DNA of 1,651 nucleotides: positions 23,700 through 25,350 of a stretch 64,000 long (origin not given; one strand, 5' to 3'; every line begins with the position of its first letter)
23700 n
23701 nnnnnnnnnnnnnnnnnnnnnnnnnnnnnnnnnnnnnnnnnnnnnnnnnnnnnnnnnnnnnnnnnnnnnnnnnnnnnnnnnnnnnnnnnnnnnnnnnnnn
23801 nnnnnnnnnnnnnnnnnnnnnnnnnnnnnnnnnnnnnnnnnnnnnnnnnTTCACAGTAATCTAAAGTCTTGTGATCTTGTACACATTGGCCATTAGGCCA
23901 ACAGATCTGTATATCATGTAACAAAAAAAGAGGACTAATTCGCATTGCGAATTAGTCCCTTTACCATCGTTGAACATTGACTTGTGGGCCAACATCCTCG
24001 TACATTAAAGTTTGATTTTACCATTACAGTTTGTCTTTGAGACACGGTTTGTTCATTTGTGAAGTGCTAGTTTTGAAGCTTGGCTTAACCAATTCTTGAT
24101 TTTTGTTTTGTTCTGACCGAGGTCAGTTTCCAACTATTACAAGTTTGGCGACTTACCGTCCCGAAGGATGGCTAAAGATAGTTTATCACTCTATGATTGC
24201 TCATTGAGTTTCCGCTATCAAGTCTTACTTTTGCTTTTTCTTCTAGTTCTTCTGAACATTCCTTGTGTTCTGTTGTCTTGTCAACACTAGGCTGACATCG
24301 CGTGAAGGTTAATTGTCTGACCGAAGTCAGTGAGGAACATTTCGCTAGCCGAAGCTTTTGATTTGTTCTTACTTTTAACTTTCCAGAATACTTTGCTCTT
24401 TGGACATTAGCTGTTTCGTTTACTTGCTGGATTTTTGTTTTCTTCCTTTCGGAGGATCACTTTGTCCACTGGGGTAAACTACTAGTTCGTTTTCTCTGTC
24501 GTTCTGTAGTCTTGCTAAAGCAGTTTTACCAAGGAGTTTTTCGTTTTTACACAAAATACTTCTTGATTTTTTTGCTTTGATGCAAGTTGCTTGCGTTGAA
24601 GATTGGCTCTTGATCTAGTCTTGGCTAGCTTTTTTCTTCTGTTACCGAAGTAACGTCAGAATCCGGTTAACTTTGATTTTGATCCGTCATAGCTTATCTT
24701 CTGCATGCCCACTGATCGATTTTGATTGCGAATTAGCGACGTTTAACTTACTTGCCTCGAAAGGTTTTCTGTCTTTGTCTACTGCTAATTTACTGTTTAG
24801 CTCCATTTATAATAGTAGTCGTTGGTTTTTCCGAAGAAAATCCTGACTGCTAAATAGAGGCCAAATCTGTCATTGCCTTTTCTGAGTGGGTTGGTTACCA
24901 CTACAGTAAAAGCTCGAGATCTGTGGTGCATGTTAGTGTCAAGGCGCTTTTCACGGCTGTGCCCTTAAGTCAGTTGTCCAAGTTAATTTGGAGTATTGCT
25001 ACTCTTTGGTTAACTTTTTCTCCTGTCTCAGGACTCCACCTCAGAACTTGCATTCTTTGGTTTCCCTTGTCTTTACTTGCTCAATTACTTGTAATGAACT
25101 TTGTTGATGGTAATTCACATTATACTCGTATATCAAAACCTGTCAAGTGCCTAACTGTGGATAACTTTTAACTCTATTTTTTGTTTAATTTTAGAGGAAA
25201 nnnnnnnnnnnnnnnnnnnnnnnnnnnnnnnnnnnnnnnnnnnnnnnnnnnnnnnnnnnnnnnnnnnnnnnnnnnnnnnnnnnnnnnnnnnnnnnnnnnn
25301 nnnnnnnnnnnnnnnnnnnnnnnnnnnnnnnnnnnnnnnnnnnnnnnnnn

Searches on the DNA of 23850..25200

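Call 57: search_rna_families(source=window, start=23850, end=25200, threshold=evalue, max_evalue=1)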
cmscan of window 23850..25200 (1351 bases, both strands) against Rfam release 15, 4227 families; matches with E-value up to 1: 1.
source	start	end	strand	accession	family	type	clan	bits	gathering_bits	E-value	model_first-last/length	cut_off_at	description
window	24326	24363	+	RF01122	sR39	Gene; snRNA; snoRNA; CD-box;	-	17.3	50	0.15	1-56/56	no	Small nucleolar RNA sR39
